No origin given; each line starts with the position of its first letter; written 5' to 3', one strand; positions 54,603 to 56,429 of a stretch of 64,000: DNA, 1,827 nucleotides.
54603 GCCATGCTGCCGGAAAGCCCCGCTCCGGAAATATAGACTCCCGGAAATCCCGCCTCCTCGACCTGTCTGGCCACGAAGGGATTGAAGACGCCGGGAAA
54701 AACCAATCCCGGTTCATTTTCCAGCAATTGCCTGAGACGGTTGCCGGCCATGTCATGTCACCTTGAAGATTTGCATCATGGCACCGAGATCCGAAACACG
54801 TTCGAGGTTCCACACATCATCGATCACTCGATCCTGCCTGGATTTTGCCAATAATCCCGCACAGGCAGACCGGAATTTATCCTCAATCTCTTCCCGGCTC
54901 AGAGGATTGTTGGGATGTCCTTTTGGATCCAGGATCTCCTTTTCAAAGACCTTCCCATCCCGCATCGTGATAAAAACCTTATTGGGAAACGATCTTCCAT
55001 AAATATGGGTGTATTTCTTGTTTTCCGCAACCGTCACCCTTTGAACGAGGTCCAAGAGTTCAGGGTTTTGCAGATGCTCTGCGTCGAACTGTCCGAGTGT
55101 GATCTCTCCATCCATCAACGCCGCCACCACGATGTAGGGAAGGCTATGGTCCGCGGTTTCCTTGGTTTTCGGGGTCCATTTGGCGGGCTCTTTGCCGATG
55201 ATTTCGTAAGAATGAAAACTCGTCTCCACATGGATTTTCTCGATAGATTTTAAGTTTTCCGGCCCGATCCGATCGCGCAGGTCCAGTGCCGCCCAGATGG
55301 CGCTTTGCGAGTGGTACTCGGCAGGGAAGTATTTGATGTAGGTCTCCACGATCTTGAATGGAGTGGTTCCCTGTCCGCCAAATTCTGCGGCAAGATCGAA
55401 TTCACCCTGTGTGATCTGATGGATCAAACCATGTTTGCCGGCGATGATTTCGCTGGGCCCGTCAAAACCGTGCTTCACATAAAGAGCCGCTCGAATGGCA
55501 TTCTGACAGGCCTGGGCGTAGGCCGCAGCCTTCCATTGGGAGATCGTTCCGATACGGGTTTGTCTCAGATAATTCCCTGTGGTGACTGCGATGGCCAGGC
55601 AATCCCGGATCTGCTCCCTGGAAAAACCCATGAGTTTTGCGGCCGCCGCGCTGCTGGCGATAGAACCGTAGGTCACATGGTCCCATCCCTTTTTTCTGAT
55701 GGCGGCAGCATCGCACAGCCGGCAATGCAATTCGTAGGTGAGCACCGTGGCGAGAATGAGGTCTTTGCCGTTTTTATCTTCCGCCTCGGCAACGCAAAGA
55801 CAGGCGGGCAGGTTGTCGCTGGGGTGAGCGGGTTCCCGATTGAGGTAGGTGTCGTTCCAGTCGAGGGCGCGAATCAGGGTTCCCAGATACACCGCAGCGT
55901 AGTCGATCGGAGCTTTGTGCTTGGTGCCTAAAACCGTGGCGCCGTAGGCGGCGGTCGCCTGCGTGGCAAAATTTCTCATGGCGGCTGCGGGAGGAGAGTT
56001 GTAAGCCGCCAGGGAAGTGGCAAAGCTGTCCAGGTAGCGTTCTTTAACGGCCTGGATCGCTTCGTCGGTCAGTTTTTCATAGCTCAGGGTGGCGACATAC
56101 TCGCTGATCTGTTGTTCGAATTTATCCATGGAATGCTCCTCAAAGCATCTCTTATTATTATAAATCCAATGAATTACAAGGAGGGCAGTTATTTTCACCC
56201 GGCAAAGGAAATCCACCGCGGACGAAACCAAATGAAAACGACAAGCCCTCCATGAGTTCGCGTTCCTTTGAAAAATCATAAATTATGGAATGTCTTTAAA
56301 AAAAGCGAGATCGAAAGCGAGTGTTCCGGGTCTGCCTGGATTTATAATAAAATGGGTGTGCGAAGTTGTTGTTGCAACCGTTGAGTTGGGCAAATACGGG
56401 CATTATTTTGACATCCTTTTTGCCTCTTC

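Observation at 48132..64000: Compositionally distinct block starts at the 3' end of tRNA-Lys and runs off the window: a likely genomic island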

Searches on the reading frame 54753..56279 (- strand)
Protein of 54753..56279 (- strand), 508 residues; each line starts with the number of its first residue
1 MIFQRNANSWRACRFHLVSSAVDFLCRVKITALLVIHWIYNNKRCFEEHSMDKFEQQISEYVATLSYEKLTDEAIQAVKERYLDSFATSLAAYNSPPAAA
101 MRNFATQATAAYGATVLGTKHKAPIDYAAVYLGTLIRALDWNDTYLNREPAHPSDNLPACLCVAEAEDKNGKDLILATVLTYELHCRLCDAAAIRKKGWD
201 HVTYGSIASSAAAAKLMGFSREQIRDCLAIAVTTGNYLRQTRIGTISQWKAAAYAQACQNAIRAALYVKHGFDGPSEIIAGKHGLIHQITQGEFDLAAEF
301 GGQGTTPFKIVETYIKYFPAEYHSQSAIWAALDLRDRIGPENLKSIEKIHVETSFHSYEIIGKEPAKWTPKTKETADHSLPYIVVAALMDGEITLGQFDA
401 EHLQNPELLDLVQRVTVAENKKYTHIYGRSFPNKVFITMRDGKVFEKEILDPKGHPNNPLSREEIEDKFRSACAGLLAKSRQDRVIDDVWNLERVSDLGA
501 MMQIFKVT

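Call 5: search_protein_families(library=pfam, proteins=[window:54753-56279:-])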
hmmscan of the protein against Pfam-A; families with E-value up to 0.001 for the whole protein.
window:54753-56279:- (508 aa): 2 families
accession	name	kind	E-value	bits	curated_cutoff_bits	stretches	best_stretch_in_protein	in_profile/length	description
PF03972.19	MmgE_PrpD_N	-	1.8e-73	247.2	32.1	1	56-294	1-241/244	MmgE/PrpD N-terminal domain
PF19305.4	MmgE_PrpD_C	-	8e-47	159.7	32.1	1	318-491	1-172/173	MmgE/PrpD C-terminal domain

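Call 48: search_protein_families(library=ncbifam, proteins=[window:54753-56129:-], max_evalue=1e-10)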
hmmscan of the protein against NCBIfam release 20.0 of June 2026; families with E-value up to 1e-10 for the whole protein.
window:54753-56129:- (458 aa): 3 families
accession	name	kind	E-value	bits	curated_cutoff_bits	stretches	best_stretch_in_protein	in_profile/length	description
NF042438.1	PrpD_hiGCgrampos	equivalog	1.8e-67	228.1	950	1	19-451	34-479/499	2-methylcitrate dehydratase PrpD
NF006943.0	PRK09425.1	equivalog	3.6e-53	181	575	1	2-446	13-467/480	bifunctional 2-methylcitrate dehydratase/aconitate hydratase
TIGR02330.1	prpD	equivalog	3.7e-45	154.6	458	1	4-441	3-450/468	2-methylcitrate dehydratase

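Call 49: find_homologous_proteins(query=window:54753-56129:-)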
Query window:54753-56129:- (458 aa): 5300 proteins with E <= 0.001 among 8000 candidates; the best 120 are listed.
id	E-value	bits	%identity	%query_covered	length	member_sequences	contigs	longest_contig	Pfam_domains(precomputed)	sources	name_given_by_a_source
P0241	0.0e+0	1045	100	100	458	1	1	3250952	PF19305.5,PF03972.20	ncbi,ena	-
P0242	6.5e-243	825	77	100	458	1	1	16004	PF19305.5,PF03972.20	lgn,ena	-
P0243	2.3e-225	767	72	100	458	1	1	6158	PF19305.5,PF03972.20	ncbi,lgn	ncbi:MAG: MmgE/PrpD family protein [Nitrospinales bacterium]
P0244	1.2e-224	764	72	100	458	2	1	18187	PF19305.5,PF03972.20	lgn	-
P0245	3.6e-224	763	71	100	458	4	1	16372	PF19305.5,PF03972.20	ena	-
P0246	6.8e-223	759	71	100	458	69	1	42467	PF19305.5,PF03972.20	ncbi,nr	ncbi:MAG: MmgE/PrpD family protein [Nitrospinae bacterium]|nr:MmgE/PrpD family protein [Nitrospinota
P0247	1.6e-222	757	71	100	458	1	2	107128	PF19305.5,PF03972.20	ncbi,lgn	ncbi:MAG: MmgE/PrpD family protein [Nitrospinales bacterium]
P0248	2.9e-222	757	71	100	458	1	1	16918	PF19305.5,PF03972.20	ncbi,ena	-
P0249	1.5e-221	754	70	100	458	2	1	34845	PF19305.5,PF03972.20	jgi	-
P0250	2.6e-220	750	70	100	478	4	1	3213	PF19305.5,PF03972.20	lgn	-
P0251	9.3e-220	748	71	100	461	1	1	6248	PF19305.5,PF03972.20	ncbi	ncbi:MAG: MmgE/PrpD family protein [Nitrospinales bacterium]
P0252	1.4e-218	744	69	100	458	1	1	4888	PF19305.5,PF03972.20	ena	-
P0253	9.6e-218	742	69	100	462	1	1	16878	PF19305.5,PF03972.20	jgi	-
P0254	1.8e-217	741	69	100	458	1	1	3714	PF19305.5,PF03972.20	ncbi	-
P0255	2.8e-217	740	70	100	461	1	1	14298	PF19305.5,PF03972.20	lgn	-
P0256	7.3e-217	739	69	100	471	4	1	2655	PF19305.5,PF03972.20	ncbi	-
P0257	1.0e-216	738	70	100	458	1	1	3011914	PF19305.5,PF03972.20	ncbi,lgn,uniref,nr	ncbi:MmgE/PrpD family protein [Nitrospina watsonii]|uniref:2-methylcitrate dehydratase n=1 Tax=Nitro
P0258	6.1e-215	732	69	99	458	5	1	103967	PF19305.5,PF03972.20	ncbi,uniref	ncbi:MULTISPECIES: MmgE/PrpD family protein [unclassified Nitrospina]|uniref:MmgE/PrpD family protei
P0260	1.4e-214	731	68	100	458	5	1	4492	PF19305.5,PF03972.20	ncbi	-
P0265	2.9e-213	727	70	100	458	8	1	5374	PF19305.5,PF03972.20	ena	-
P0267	5.4e-210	716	67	99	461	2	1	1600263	PF19305.5,PF03972.20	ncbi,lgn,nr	ncbi:MAG: propanediol utilization protein [Nitrospinaceae bacterium]|nr:MAG: propanediol utilization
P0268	1.3e-209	715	67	99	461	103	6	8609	PF19305.5,PF03972.20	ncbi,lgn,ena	-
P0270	1.8e-204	698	66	100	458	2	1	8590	PF19305.5,PF03972.20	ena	-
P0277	3.1e-196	671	65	100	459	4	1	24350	PF19305.5,PF03972.20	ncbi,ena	-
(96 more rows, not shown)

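Call 50: find_encoding_contigs(protein=P0257, flank=10000, max_places=2)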
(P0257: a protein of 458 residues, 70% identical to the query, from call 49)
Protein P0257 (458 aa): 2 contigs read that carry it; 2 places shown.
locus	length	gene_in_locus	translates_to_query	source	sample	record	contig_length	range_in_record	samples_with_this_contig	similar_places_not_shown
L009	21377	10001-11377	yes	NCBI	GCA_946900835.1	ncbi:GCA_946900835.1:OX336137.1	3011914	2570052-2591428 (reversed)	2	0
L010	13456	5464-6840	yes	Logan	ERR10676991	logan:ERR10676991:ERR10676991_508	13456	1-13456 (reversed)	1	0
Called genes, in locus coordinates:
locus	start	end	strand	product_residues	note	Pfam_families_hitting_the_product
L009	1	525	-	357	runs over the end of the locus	PF02277:DBI_PRT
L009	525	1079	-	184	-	PF02572:CobA_CobO_BtuR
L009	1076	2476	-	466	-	PF01656:CbiA, PF13500:AAA_26, PF07685:GATase_3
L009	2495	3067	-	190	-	-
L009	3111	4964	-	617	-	PF07715:Plug, PF00593:TonB_dep_Rec_b-barrel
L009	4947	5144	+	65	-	-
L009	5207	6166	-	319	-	PF03186:CobD_Cbib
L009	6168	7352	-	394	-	PF00155:Aminotran_1_2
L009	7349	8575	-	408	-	PF02283:CobU, PF00881:Nitroreductase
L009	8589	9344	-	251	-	PF02654:CobS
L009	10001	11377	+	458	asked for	PF03972:MmgE_PrpD_N, PF19305:MmgE_PrpD_C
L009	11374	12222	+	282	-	PF13714:PEP_mutase, PF00463:ICL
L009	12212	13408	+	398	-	PF00285:Citrate_synt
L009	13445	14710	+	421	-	PF02310:B12-binding, PF03308:MeaB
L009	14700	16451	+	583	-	PF01642:MM_CoA_mutase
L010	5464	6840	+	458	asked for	PF03972:MmgE_PrpD_N, PF19305:MmgE_PrpD_C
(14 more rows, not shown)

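Call 54: list_cluster_members(proteins=[P0245, P0246, P0256, P0258, P0260, P0265, P0267, P0268, P0270, P0277])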
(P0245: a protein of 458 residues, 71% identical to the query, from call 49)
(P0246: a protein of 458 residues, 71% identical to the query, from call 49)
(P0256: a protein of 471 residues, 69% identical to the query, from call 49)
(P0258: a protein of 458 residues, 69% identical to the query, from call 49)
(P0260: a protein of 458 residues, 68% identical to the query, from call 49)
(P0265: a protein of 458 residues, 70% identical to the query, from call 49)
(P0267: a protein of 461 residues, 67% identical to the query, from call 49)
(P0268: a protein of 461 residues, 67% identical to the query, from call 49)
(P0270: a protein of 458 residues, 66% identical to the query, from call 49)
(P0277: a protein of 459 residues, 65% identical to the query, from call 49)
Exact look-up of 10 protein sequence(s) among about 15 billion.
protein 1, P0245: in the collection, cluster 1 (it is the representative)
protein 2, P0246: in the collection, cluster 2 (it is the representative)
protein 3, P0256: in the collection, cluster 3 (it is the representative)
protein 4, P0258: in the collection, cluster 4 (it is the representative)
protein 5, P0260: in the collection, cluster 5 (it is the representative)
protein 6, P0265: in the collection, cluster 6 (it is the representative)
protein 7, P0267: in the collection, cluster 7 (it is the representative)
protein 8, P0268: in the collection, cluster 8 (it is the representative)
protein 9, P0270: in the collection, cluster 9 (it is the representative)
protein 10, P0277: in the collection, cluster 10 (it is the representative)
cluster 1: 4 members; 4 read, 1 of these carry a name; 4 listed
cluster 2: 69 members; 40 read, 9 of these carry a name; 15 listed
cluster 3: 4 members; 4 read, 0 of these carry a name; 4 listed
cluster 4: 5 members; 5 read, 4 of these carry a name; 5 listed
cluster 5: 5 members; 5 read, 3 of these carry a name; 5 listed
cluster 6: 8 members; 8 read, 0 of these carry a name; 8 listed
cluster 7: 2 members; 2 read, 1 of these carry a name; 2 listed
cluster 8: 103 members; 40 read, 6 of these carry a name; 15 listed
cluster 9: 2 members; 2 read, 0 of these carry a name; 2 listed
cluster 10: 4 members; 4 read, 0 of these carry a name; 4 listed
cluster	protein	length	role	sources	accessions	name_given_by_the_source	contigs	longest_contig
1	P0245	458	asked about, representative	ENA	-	-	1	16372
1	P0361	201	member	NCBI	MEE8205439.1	MAG: MmgE/PrpD family protein, partial [Nitrospinaceae bacterium]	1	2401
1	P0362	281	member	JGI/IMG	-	-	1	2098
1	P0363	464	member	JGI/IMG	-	-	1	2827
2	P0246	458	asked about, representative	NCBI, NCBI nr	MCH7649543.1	MAG: MmgE/PrpD family protein [Nitrospinae bacterium] | MmgE/PrpD family protein [Nitrospinota bacterium]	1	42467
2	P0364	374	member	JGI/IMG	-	2-methylcitrate dehydratase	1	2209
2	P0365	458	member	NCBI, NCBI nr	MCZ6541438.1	MAG: MmgE/PrpD family protein [Nitrospinae bacterium] | MmgE/PrpD family protein [Nitrospinota bacterium]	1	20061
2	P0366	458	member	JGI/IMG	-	2-methylcitrate dehydratase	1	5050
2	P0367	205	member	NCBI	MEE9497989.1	MAG: MmgE/PrpD family protein, partial [Nitrospinaceae bacterium]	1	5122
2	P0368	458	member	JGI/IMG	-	2-methylcitrate dehydratase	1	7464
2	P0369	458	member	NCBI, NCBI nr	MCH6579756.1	MAG: MmgE/PrpD family protein [Nitrospinae bacterium] | MmgE/PrpD family protein [Nitrospinota bacterium]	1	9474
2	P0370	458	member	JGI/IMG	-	2-methylcitrate dehydratase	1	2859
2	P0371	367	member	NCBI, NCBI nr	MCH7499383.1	MAG: MmgE/PrpD family protein, partial [Nitrospinae bacterium] | MmgE/PrpD family protein [Nitrospinota bacterium]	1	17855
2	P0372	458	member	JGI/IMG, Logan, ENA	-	-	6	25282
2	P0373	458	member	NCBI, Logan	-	-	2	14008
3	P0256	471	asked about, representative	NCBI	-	-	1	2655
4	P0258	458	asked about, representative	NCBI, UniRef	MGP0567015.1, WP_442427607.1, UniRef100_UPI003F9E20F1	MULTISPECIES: MmgE/PrpD family protein [unclassified Nitrospina] | MmgE/PrpD family protein n=1 Tax=unclassified Nitrospina TaxID=2638683 RepID=UPI003F9E20F1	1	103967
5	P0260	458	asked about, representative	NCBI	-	-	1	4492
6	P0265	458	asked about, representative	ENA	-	-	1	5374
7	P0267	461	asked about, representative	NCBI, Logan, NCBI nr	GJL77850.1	MAG: propanediol utilization protein [Nitrospinaceae bacterium]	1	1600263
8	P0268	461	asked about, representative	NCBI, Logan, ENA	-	-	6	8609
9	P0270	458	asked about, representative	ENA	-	-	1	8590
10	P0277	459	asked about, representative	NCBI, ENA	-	-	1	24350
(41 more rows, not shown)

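Call 55: find_encoding_contigs(protein=P0242, flank=10000, max_places=2)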
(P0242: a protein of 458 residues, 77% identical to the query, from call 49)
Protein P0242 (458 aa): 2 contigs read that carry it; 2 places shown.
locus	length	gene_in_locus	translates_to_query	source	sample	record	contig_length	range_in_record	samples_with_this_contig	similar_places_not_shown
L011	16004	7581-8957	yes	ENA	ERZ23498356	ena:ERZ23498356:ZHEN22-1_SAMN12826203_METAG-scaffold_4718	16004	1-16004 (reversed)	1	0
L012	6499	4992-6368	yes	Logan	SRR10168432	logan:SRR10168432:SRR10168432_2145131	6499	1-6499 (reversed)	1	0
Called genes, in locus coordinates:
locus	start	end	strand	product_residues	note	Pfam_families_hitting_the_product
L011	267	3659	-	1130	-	PF01558:POR, PF20169:DUF6537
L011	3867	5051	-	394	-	PF00108:Thiolase_N, PF02803:Thiolase_C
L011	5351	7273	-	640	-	PF02771:Acyl-CoA_dh_N, PF02770:Acyl-CoA_dh_M, PF00441:Acyl-CoA_dh_1, PF08028:Acyl-CoA_dh_2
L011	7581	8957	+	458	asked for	PF03972:MmgE_PrpD_N, PF19305:MmgE_PrpD_C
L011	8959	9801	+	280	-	PF13714:PEP_mutase, PF00463:ICL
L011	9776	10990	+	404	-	PF00285:Citrate_synt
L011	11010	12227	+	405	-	PF02310:B12-binding, PF03308:MeaB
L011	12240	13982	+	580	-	PF01642:MM_CoA_mutase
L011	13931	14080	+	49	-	-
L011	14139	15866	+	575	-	PF08479:POTRA_2, PF03865:ShlB, PF01103:Omp85 (faint)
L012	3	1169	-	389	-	?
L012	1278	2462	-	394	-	PF00108:Thiolase_N, PF02803:Thiolase_C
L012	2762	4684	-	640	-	PF02771:Acyl-CoA_dh_N, PF02770:Acyl-CoA_dh_M, PF00441:Acyl-CoA_dh_1, PF08028:Acyl-CoA_dh_2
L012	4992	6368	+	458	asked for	PF03972:MmgE_PrpD_N, PF19305:MmgE_PrpD_C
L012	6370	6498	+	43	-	?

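Call 56: find_encoding_contigs(protein=P0267, flank=10000, max_places=1)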
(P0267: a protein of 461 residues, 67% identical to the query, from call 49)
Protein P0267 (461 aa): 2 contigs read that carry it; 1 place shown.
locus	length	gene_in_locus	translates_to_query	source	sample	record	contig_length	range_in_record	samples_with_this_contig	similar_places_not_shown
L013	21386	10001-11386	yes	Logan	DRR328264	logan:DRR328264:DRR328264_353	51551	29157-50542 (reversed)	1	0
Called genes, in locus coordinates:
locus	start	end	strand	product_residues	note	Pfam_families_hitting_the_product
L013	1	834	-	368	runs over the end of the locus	PF02812:ELFV_dehydrog_N, PF00208:ELFV_dehydrog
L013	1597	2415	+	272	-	-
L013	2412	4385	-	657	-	PF16177:ACAS_N, PF00501:AMP-binding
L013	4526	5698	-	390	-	PF00108:Thiolase_N, PF02803:Thiolase_C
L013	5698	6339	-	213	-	PF01613:Flavin_Reduct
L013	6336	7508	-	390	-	PF20510:HgmA_N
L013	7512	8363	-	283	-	PF01557:FAA_hydrolase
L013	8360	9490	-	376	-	PF00903:Glyoxalase, PF13669:Glyoxalase_4 (weak)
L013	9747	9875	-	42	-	-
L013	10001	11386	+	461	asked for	PF03972:MmgE_PrpD_N, PF19305:MmgE_PrpD_C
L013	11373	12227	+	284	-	PF13714:PEP_mutase, PF00463:ICL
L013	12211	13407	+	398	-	PF00285:Citrate_synt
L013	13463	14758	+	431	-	PF02310:B12-binding, PF03308:MeaB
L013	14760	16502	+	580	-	PF01642:MM_CoA_mutase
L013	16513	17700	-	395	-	PF00108:Thiolase_N, PF02803:Thiolase_C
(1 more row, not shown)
